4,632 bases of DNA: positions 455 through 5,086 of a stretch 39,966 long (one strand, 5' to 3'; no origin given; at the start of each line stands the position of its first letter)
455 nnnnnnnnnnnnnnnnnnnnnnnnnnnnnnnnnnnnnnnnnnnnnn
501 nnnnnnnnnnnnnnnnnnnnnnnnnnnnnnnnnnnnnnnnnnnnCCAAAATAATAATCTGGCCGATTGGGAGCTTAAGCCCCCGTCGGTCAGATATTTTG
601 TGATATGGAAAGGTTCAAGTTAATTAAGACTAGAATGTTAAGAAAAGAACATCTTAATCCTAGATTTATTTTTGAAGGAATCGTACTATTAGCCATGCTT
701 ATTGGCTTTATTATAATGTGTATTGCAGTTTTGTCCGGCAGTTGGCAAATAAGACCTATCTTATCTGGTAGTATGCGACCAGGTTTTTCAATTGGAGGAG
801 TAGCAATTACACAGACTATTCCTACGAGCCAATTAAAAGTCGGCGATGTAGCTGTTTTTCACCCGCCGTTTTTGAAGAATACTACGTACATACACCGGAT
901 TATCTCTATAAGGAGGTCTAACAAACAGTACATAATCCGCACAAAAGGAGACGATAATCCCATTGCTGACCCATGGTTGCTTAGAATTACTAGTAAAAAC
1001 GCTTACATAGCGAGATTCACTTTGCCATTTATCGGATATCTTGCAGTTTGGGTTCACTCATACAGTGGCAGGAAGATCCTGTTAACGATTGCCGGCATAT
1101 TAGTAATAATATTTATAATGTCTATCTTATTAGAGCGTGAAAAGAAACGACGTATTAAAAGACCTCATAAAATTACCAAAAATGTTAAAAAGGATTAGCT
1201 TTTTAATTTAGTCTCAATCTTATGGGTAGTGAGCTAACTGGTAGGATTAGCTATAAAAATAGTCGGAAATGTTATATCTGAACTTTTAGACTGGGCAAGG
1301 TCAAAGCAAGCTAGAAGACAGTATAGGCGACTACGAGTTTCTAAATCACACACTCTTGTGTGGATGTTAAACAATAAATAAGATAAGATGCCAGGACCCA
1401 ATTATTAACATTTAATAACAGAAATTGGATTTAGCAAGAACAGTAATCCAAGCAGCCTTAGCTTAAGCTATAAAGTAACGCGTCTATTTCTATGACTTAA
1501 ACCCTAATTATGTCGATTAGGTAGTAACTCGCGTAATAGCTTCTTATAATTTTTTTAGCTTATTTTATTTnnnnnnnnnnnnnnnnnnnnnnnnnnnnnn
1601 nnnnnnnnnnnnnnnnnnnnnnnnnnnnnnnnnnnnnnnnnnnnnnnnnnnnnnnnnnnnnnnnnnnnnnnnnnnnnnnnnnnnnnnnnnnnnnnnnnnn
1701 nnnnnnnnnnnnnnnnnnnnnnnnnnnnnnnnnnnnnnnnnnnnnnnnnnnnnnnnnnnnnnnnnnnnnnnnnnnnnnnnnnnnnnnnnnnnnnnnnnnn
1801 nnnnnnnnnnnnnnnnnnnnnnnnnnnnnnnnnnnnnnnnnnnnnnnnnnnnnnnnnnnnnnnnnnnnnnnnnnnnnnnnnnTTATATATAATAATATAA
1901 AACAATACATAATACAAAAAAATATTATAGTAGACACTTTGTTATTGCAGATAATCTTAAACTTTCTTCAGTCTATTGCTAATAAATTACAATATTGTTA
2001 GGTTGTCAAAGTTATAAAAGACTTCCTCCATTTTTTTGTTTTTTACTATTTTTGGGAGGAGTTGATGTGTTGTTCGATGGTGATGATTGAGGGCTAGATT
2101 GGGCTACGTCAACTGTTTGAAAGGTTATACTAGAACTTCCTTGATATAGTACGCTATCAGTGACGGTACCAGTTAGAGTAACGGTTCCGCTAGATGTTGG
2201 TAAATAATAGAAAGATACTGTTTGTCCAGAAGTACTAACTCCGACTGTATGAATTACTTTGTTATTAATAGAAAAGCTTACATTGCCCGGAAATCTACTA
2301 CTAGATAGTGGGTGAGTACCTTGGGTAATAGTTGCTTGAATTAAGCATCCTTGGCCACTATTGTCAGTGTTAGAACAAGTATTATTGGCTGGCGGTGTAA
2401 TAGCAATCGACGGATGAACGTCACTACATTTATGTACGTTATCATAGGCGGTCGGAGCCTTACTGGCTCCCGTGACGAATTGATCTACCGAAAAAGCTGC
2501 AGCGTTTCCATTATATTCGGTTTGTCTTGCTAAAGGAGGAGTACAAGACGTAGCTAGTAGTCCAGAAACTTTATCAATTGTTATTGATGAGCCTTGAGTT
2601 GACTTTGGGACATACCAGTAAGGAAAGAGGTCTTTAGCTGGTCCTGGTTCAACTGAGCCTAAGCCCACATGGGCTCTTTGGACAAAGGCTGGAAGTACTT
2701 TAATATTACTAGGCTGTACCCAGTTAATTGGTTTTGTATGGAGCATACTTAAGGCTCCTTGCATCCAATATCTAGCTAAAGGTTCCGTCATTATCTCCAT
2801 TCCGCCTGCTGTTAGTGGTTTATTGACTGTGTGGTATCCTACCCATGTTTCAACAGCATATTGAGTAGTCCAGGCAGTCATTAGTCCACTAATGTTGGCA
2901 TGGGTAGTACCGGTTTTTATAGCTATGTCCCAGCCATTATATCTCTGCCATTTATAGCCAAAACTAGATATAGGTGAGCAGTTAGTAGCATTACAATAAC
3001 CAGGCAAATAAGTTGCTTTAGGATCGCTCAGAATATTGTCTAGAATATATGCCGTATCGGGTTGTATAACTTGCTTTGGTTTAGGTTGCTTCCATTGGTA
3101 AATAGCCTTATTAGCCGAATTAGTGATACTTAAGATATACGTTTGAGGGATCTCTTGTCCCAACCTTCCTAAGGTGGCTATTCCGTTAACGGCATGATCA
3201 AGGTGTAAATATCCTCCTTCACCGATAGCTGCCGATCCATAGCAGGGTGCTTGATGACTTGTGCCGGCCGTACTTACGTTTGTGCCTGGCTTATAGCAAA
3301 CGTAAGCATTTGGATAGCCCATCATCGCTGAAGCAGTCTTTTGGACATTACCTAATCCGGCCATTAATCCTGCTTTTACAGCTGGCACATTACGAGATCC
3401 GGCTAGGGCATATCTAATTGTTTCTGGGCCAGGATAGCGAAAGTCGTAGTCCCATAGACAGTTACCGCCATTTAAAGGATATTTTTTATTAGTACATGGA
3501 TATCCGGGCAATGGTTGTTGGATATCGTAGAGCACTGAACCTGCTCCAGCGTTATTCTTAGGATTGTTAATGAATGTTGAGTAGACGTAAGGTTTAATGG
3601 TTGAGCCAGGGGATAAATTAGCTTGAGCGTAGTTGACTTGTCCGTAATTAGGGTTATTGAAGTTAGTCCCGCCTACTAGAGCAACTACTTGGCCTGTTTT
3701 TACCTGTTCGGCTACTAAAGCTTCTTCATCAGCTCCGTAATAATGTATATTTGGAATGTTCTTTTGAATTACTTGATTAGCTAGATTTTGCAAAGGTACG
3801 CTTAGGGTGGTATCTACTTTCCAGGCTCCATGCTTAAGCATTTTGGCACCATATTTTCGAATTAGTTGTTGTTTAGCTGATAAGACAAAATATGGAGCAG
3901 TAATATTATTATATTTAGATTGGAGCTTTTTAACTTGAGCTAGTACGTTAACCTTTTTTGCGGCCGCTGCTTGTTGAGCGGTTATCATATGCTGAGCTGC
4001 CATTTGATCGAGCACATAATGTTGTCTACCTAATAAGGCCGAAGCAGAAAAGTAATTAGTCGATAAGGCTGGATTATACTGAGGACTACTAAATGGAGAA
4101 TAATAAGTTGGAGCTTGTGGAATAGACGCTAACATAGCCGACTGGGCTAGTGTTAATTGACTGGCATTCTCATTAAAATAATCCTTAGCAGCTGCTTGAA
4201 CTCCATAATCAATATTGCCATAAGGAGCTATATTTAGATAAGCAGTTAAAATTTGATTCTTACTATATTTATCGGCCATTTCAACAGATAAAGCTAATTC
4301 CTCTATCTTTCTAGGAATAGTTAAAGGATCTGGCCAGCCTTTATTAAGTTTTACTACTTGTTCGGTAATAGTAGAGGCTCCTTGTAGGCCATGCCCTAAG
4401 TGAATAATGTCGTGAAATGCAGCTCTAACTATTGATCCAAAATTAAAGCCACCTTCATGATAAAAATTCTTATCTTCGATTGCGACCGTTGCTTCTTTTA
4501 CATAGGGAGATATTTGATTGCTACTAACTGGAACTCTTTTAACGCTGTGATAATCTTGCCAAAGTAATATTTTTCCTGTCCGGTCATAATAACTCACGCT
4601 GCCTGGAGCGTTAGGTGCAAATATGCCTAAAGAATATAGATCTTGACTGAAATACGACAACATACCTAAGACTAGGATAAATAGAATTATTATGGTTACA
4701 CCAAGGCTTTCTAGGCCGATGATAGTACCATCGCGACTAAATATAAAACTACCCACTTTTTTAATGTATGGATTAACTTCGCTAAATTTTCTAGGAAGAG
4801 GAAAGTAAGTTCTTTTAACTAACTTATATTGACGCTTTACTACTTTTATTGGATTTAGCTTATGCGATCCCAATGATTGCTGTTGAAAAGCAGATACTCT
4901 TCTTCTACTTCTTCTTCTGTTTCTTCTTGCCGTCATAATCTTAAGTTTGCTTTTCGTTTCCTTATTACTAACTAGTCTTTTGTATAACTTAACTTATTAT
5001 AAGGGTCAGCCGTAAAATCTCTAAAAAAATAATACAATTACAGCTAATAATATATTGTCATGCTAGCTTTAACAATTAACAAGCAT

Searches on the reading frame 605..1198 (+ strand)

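Call 26: search_protein_families(library=pfam, proteins=[window:605-1198:+], max_evalue=0.001)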
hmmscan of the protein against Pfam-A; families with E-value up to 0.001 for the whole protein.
window:605-1198:+ (197 aa): 1 family
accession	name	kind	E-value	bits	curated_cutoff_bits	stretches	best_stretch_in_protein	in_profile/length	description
PF10502.14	Peptidase_S26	-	3.5e-06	27.5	22.9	1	31-101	7-79/168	Signal peptidase, peptidase S26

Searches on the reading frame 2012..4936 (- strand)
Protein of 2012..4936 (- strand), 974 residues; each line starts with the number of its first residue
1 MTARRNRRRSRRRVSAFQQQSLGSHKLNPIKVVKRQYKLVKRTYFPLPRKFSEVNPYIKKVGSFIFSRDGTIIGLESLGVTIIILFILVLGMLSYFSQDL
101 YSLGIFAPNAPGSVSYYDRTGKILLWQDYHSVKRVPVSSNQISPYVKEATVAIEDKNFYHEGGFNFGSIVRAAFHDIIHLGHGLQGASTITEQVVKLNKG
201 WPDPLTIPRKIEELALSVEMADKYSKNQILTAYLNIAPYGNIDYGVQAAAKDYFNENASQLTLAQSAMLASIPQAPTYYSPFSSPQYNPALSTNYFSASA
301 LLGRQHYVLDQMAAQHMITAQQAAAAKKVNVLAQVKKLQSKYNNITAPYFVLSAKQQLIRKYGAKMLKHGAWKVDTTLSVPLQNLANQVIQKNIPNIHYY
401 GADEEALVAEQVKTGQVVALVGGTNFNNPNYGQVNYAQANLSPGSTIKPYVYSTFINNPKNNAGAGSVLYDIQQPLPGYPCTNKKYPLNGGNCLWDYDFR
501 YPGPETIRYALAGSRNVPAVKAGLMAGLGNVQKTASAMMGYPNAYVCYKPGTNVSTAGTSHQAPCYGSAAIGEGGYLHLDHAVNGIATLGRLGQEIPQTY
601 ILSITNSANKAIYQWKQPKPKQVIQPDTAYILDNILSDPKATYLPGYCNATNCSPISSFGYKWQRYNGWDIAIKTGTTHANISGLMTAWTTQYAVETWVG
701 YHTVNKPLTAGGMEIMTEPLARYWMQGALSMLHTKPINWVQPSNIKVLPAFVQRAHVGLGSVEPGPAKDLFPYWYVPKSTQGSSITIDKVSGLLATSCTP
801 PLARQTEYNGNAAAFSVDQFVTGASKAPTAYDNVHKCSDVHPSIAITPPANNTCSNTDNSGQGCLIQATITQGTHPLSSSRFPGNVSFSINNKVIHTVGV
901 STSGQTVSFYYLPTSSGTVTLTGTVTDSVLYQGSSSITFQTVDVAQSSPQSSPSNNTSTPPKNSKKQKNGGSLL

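Call 26: search_protein_families(library=pfam, proteins=[window:2012-4936:-], max_evalue=0.001)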
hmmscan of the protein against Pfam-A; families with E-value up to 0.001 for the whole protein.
window:2012-4936:- (974 aa): 1 family
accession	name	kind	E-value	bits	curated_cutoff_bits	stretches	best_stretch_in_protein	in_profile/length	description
PF00912.28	Transgly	-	4.3e-49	166.8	27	1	130-312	10-177/178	Transglycosylase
